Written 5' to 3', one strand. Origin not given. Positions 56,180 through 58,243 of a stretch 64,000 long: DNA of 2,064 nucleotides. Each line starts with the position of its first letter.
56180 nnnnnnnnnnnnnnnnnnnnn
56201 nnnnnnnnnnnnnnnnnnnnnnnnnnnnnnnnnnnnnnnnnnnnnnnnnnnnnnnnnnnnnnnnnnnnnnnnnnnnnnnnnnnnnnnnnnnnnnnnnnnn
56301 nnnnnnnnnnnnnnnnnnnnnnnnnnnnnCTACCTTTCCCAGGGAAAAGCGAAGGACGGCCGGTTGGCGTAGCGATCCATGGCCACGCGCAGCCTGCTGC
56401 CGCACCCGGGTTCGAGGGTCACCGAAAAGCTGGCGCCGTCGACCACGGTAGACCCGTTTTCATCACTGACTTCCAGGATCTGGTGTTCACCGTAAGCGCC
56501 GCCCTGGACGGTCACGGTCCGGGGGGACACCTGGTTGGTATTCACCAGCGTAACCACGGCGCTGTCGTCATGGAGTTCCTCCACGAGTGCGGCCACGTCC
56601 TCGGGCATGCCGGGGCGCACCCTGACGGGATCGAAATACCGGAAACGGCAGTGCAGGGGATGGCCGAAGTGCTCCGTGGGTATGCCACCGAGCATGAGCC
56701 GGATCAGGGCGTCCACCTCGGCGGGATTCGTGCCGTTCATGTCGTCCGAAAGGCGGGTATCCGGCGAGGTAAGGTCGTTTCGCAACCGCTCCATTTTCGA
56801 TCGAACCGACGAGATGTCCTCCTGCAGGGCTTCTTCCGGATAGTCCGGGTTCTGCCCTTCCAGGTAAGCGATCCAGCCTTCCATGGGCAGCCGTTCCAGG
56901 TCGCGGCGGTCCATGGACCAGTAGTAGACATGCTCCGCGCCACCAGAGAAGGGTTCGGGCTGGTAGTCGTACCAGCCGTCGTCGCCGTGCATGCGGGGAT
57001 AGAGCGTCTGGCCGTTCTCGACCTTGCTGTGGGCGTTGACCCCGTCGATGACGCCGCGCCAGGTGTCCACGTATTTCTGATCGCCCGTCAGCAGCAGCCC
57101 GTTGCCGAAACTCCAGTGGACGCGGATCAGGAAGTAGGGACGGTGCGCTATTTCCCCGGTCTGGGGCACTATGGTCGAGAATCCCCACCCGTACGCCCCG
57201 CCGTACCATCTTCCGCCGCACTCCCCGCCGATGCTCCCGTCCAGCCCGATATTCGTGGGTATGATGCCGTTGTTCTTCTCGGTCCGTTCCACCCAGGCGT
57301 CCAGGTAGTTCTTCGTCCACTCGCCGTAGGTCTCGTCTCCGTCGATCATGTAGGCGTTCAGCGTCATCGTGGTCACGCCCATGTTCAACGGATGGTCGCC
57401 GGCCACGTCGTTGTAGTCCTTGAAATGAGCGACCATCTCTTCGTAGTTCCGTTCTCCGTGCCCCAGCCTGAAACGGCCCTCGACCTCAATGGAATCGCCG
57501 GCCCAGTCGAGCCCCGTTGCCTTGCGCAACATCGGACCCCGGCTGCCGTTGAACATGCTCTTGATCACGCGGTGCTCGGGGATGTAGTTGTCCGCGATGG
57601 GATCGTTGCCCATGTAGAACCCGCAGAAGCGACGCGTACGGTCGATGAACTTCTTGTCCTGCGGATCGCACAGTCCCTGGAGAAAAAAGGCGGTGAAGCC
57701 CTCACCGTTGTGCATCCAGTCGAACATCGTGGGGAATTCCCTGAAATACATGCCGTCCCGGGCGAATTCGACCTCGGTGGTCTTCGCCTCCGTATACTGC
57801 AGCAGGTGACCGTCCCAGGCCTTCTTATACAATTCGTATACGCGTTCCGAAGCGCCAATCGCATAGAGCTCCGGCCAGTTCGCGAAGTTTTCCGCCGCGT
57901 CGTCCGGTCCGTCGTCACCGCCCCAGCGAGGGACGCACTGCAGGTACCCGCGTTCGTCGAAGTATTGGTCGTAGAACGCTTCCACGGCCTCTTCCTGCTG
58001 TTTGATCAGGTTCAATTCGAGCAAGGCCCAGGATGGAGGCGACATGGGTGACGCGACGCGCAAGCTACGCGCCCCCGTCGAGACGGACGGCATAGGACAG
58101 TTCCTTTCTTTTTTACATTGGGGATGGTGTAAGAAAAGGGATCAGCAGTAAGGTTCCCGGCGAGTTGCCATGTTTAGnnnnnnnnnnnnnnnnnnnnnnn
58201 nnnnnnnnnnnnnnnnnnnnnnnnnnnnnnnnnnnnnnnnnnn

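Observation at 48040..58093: A cluster of two tandem PhyH dioxygenases, a TPP enzyme, an MlrC-like M81 peptidase, a DMT exporter, a HAD-like remnant, an M20 amidohydrolase and an unknown 587-aa protein. It may be a catabolic or tailoring pathway with no obvious described counterpart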

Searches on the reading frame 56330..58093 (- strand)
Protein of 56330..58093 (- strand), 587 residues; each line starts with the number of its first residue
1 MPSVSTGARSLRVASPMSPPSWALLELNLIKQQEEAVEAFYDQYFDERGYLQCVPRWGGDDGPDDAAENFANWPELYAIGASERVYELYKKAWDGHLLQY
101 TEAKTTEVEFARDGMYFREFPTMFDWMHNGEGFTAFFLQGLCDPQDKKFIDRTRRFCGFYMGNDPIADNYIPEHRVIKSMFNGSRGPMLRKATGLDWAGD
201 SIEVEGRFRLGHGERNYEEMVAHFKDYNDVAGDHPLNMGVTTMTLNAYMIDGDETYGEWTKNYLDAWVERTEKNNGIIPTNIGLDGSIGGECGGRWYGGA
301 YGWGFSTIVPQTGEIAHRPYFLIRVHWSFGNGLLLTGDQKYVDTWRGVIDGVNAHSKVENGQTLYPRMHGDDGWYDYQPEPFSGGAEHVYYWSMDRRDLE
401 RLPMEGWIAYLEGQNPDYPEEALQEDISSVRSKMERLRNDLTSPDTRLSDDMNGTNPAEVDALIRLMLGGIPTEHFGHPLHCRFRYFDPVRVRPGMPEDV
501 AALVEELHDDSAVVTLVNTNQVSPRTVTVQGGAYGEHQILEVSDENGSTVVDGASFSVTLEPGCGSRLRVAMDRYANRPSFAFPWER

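Call 3: search_protein_families(library=pfam, proteins=[window:56330-58093:-], max_evalue=0.01)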
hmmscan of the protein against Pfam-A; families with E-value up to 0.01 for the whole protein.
window:56330-58093:- (587 aa): 0 families

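Call 5: search_protein_families(library=ncbifam, proteins=[window:56330-58093:-], max_evalue=0.01)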
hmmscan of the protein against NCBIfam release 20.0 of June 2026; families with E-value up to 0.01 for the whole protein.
window:56330-58093:- (587 aa): 0 families

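Call 25: search_solved_structures(query=window:56330-58093:-, max_evalue=10)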
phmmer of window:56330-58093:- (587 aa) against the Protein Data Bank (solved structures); distinct sequences matched with E-value up to 10: 8.
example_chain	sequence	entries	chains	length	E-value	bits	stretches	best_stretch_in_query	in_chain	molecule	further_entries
7ze9_AAA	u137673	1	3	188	0.058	15.3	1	228-302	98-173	Chitin-binding type-4 domain-containing protein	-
6taf_A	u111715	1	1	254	0.077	14.9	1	214-305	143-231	SLT domain-containing protein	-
6ta9_A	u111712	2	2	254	0.078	14.8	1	214-305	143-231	SLT domain-containing protein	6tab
6tad_A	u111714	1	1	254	0.15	13.9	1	214-305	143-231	SLT domain-containing protein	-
6tda_L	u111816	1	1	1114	0.35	12.7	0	324-360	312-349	Chromatin structure-remodeling complex protein RSC8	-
8oer_I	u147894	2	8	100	0.56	12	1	373-444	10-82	Mucin-5B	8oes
6v41_AAA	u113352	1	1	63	0.67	11.7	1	33-68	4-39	Testis-specific chromodomain protein Y 1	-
4n0q_A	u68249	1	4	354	0.77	11.6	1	455-520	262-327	Leu/Ile/Val-binding protein homolog 3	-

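Call 39: find_homologous_proteins(query=window:56330-58093:-)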
Query window:56330-58093:- (587 aa): 5432 proteins with E <= 0.001 among 8000 candidates; the best 120 are listed.
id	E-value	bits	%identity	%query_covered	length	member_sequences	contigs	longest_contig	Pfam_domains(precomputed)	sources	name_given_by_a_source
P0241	0.0e+0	1381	98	100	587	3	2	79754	PF26099.1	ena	-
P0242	0.0e+0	1309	91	100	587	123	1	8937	PF26099.1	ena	-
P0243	0.0e+0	1283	89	100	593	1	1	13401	PF26099.1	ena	-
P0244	0.0e+0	1275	89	100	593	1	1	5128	PF26099.1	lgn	-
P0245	0.0e+0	1274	89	100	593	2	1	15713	PF26099.1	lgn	-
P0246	0.0e+0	1269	89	99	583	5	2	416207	PF26099.1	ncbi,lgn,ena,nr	ncbi:MAG: hypothetical protein F4014_01645 [Gemmatimonadetes bacterium]|nr:hypothetical protein [Gem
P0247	0.0e+0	1264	89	100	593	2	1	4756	PF26099.1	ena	-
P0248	0.0e+0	1247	87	100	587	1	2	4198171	PF26099.1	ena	-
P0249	0.0e+0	1247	87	100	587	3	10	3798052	PF26099.1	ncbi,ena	-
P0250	0.0e+0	1245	87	100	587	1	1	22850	PF26099.1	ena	-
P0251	0.0e+0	1243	86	100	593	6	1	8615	PF26099.1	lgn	-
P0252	0.0e+0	1207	87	96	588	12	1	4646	PF26099.1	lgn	-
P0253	0.0e+0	1085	75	100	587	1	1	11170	PF26099.1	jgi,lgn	-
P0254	0.0e+0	1079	74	100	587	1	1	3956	PF26099.1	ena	-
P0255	0.0e+0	1072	74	100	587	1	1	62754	PF26099.1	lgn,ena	-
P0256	0.0e+0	1071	74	100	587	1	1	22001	PF26099.1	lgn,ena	-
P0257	0.0e+0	1069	74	100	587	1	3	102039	PF26099.1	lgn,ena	-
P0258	0.0e+0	1069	73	100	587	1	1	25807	PF26099.1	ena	-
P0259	0.0e+0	1062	74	100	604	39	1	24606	PF26099.1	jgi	jgi:hypothetical protein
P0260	0.0e+0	1061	73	100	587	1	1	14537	PF26099.1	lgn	-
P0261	0.0e+0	1036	72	100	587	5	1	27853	PF26099.1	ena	-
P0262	1.3e-297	1007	71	99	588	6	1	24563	PF26099.1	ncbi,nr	ncbi:MAG: hypothetical protein VYA69_09805 [Gemmatimonadota bacterium]|nr:hypothetical protein [Gemm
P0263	1.4e-294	997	70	98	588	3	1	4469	PF26099.1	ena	-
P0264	5.0e-290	982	69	100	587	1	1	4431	PF26099.1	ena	-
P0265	9.0e-282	955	67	100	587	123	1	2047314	PF26099.1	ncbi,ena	-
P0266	1.4e-281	954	67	100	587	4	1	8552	PF26099.1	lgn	-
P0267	2.6e-279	946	68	98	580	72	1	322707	PF26099.1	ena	-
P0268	4.3e-276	936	67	99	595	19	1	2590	PF26099.1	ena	-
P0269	3.2e-275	933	66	98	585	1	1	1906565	PF26099.1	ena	-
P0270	7.9e-275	932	66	99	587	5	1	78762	PF26099.1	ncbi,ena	-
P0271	1.5e-274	931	65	98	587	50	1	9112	PF26099.1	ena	-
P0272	1.6e-274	931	65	100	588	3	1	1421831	PF26099.1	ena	-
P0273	1.8e-274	930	65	100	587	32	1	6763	PF26099.1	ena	-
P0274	2.5e-274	930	67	97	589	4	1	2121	PF26099.1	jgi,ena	-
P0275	3.6e-274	929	66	100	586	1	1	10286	PF26099.1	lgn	-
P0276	1.6e-273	927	66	98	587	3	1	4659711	PF26099.1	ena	-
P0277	6.2e-273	925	65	100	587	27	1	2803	PF26099.1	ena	-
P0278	4.6e-272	922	65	98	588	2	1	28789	PF26099.1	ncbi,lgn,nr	ncbi:MAG: hypothetical protein FJY97_04305 [candidate division Zixibacteria bacterium]|nr:hypothetic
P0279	1.1e-271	921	64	100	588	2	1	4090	PF26099.1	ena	-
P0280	1.5e-271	921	65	100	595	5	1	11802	PF26099.1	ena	-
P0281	4.8e-271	919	65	96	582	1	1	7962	PF26099.1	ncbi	-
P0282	6.5e-271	919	65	98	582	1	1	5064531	PF26099.1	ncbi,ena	-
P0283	1.2e-270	918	65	97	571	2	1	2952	PF26099.1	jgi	-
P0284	1.9e-270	917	90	70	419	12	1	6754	PF26099.1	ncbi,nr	ncbi:MAG: hypothetical protein OXI19_07335, partial [Gemmatimonadota bacterium]|nr:hypothetical prot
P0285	2.2e-270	917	64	96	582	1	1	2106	PF26099.1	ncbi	-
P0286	4.8e-270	916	64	96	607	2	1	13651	PF26099.1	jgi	jgi:hypothetical protein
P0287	1.1e-269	915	65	98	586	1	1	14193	PF26099.1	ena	-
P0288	1.2e-267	908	64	98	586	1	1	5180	PF26099.1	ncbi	-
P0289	2.6e-267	907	62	100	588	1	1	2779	PF26099.1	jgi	-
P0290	3.2e-267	906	62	100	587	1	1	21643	PF26099.1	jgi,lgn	jgi:hypothetical protein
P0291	3.3e-267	906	65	98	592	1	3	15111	PF26099.1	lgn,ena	-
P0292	3.7e-267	906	63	98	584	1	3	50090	PF26099.1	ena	-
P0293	7.8e-267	905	65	98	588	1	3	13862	PF26099.1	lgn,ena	-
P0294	9.5e-267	905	64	100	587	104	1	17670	PF26099.1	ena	-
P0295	4.9e-266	903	63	99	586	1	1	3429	PF26099.1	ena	-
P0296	6.6e-266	902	65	98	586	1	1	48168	PF26099.1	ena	-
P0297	6.8e-266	902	65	98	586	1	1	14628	PF26099.1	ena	-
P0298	8.9e-266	902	65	98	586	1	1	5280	PF26099.1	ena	-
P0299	9.0e-266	902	63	100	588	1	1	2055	PF26099.1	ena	-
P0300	9.3e-266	902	65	98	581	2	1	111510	PF26099.1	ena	-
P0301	1.0e-265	902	65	98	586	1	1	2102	PF26099.1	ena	-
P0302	1.1e-265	901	65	98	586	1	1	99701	PF26099.1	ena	-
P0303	1.9e-265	901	65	98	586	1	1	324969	PF26099.1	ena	-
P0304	2.0e-265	901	65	98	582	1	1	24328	PF26099.1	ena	-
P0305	2.4e-265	900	63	100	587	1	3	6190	PF26099.1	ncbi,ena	-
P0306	3.0e-265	900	65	98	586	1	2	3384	PF26099.1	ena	-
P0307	3.0e-265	900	65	98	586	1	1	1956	PF26099.1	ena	-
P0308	3.8e-265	900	63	100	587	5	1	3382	PF26099.1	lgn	-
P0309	5.1e-265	899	65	98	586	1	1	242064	PF26099.1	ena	-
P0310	5.7e-265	899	64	99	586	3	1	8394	PF26099.1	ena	-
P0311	7.9e-265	899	65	98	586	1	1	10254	PF26099.1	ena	-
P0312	8.8e-265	898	65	98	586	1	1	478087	PF26099.1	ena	-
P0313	9.6e-265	898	65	98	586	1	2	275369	PF26099.1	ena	-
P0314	9.6e-265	898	63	99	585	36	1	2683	PF26099.1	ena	-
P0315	1.3e-264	898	65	98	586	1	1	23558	PF26099.1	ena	-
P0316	1.4e-264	898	65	98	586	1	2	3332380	PF26099.1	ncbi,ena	-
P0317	1.8e-264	897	65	98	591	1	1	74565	PF26099.1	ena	-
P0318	2.2e-264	897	65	98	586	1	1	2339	PF26099.1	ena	-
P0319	2.5e-264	897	63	100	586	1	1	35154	PF26099.1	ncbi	-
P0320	3.4e-264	896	65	98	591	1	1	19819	PF26099.1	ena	-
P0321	4.1e-264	896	65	98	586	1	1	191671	PF26099.1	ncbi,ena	-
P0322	4.4e-264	896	63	100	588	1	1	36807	PF26099.1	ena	-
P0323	4.7e-264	896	65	98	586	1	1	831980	PF26099.1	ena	-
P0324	5.5e-264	896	62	100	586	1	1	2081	PF26099.1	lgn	-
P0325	5.9e-264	896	64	98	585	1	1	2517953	PF26099.1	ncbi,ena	-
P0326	7.9e-264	895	65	98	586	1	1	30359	PF26099.1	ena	-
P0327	9.0e-264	895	64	98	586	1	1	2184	PF26099.1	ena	-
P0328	9.5e-264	895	65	98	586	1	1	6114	PF26099.1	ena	-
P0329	1.0e-263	895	63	98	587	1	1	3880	PF26099.1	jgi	jgi:hypothetical protein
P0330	1.0e-263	895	65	98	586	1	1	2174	PF26099.1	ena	-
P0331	1.2e-263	895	62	100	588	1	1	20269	PF26099.1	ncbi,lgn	-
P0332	1.3e-263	895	64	98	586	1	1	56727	PF26099.1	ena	-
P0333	1.3e-263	895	65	98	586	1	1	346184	PF26099.1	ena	-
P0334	1.4e-263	894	65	98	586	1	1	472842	PF26099.1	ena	-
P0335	1.4e-263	894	65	98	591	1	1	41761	PF26099.1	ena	-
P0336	1.5e-263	894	62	100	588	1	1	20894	PF26099.1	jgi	-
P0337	1.5e-263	894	65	98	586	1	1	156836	PF26099.1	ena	-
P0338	1.8e-263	894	63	98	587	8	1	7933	PF26099.1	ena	-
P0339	2.2e-263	894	64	98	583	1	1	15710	PF26099.1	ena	-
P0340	2.3e-263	894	63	98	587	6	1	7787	PF26099.1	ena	-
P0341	2.5e-263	894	65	98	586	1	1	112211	PF26099.1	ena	-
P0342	3.1e-263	893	65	98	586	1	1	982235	PF26099.1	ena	-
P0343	3.1e-263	893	64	99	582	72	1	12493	PF26099.1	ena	-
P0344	3.1e-263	893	65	98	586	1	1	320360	PF26099.1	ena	-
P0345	3.9e-263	893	65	98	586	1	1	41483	PF26099.1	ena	-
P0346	5.0e-263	893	64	98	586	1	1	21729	PF26099.1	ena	-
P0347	6.1e-263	892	65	98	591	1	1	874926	PF26099.1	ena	-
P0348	6.2e-263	892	63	98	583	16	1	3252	PF26099.1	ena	-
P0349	7.5e-263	892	65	98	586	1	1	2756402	PF26099.1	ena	-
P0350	7.9e-263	892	62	98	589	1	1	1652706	PF26099.1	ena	-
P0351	1.2e-262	891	62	99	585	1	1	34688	PF26099.1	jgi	-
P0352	1.4e-262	891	65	98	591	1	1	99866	PF26099.1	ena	-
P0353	1.5e-262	891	65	98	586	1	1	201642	PF26099.1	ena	-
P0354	1.8e-262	891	64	98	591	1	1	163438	PF26099.1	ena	-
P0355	2.2e-262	891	64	98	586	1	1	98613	PF26099.1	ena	-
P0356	2.2e-262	890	63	98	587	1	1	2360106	PF26099.1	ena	-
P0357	3.2e-262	890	63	98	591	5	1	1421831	PF26099.1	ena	-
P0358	4.1e-262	890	65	97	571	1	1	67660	PF26099.1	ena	-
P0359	4.3e-262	890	64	98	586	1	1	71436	PF26099.1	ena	-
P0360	4.5e-262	889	64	98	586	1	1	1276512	PF26099.1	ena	-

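Call 42: find_encoding_contigs(protein=P0265, flank=8000, max_places=2)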
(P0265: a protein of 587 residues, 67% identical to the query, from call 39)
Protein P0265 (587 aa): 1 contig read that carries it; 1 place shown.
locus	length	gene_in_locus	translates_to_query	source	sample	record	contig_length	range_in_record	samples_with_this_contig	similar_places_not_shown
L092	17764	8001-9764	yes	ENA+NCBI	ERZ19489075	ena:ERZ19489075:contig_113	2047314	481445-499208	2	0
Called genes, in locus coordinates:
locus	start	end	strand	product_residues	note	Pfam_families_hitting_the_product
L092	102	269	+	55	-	-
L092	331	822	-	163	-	-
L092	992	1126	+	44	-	PF20403:DUF6693 (weak)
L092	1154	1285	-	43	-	PF13808:DDE_Tnp_1_assoc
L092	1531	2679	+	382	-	PF00266:Aminotran_5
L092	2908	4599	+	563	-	PF00496:SBP_bac_5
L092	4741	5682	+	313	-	PF19300:BPD_transp_1_N, PF00528:BPD_transp_1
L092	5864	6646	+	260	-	PF00528:BPD_transp_1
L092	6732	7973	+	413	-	PF00266:Aminotran_5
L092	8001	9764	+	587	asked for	PF26099:DUF8034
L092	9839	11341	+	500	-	PF00884:Sulfatase, PF01663:Phosphodiest, PF16347:SGSH_C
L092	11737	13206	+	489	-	PF00884:Sulfatase, PF01663:Phosphodiest, PF16347:SGSH_C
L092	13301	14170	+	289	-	PF00296:Bac_luciferase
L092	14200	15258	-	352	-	PF01408:GFO_IDH_MocA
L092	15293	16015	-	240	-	-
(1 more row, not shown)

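Call 43: find_encoding_contigs(protein=P0282, flank=8000, max_places=2)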
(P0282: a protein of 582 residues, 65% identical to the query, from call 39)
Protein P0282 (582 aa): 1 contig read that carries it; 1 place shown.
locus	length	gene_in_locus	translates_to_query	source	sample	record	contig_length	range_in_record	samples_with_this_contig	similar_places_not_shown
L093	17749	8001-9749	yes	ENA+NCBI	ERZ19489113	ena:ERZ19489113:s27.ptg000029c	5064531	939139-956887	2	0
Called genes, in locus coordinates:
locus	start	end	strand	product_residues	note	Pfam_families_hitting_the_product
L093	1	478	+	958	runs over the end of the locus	PF06634:DUF1156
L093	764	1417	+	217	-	-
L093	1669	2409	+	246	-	-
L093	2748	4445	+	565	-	PF00496:SBP_bac_5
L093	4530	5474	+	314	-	PF19300:BPD_transp_1_N (weak), PF00528:BPD_transp_1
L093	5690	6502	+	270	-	PF12911:OppC_N, PF00528:BPD_transp_1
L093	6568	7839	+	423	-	PF00266:Aminotran_5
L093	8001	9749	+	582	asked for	PF26099:DUF8034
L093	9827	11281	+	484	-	PF00884:Sulfatase, PF01663:Phosphodiest, PF16347:SGSH_C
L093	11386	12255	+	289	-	PF00296:Bac_luciferase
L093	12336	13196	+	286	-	PF05721:PhyH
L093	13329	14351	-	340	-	PF01408:GFO_IDH_MocA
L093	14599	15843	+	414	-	PF01266:DAO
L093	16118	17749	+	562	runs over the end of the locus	PF00496:SBP_bac_5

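Call 53: predict_structure(alignment_id=A3)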
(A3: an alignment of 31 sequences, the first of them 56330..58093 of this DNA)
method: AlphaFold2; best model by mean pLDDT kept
length: 587 residues; sequences in the alignment: 31
mean_pLDDT: 79.8   pTM: 0.85
mean pLDDT of the five models: 79.8, 79.6, 78.2, 77.3, 74.4
residues with pLDDT >= 90: 309; 70-90: 116; 50-70: 66; < 50: 96
segments of 3 or more residues with pLDDT < 50: 1-7, 56-63, 105-119, 180-213, 226-230, 291-296, 298-311
pLDDT, mean of each block of 10 residues (from residue 1): 47 95 98 96 90 56 64 93 95 83 47 41 54 73 91 83 75 82 35 41 40 51 52 78 93 94 97 87 77 43 45 51 81 97 95 93 83 77 93 95 95 97 97 91 73 72 97 82 97 95 97 98 97 97 92 96 98 97 83
secondary structure, 60 per line:
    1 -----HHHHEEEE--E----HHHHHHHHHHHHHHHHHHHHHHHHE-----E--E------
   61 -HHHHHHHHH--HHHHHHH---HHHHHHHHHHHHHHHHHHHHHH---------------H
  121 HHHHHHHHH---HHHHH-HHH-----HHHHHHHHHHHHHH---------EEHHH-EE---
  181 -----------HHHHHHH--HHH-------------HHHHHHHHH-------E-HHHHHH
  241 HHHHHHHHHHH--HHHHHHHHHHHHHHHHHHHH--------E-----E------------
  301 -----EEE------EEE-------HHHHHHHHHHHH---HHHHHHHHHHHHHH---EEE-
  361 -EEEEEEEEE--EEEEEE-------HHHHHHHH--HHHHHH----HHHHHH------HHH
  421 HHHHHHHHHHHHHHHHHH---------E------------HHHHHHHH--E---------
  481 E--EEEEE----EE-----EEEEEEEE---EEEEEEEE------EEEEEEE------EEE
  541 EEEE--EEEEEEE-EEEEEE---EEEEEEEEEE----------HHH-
elements in order: H6-9 E10-13 H21-44 H62-70 H73-79 H83-104 H120-129 H133-137 H147-160 H192-198 H217-225 H235-251 H254-273 E306-308 E315-317 H325-336 H340-353 E357-359 E362-370 E373-378 H386-393 H396-401 H406-411 H418-438 H461-468 E484-488 E500-507 E511-518 E525-531 E538-544 E547-553 E555-560 E564-573

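Call 85: find_encoding_contigs(protein=P0276, flank=8000, max_places=1)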
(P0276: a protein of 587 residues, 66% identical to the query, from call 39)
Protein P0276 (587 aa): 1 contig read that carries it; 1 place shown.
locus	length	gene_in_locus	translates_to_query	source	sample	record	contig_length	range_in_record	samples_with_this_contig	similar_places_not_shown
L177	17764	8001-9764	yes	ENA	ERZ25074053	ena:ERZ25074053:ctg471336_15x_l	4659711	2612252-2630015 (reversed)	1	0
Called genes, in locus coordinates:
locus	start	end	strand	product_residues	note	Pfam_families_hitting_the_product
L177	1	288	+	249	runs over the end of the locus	PF03328:HpcH_HpaI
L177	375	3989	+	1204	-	PF04480:DUF559 (weak), PF00270:DEAD, PF00271:Helicase_C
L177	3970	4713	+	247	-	-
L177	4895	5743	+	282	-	-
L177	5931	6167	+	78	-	PF22513:FitA-like_RHH (weak)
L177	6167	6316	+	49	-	-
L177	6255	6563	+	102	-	PF01850:PIN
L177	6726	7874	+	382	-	PF00266:Aminotran_5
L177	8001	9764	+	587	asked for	PF26099:DUF8034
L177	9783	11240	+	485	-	PF00884:Sulfatase, PF01663:Phosphodiest, PF16347:SGSH_C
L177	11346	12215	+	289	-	PF00296:Bac_luciferase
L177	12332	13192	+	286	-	PF05721:PhyH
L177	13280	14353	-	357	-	PF01408:GFO_IDH_MocA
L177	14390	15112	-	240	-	-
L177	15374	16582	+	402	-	PF00070:Pyr_redox (faint), PF00890:FAD_binding_2 (weak), PF01266:DAO, PF03486:HI0933_like (faint), PF01593:Amino_oxidase (weak)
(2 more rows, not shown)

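Call 86: find_encoding_contigs(protein=P0278, flank=8000, max_places=1)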
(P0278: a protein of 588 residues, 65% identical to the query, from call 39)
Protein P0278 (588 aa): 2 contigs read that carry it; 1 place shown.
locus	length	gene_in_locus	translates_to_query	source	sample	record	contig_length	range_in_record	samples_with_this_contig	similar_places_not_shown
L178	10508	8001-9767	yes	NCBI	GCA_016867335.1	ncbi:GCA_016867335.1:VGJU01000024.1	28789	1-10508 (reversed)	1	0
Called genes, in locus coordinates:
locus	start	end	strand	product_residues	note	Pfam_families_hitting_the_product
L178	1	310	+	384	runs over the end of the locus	-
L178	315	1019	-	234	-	PF01501:Glyco_transf_8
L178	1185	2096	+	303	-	PF11051:Mannosyl_trans3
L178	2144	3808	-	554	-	PF00664:ABC_membrane (weak), PF00005:ABC_tran, PF02463:SMC_N (faint)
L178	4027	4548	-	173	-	PF04991:LicD (faint)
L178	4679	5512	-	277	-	PF00106:adh_short, PF08659:KR, PF13561:adh_short_C2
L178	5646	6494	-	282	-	PF06314:ADC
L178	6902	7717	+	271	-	PF05721:PhyH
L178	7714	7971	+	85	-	-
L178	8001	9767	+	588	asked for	PF26099:DUF8034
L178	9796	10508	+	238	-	PF00586:AIRS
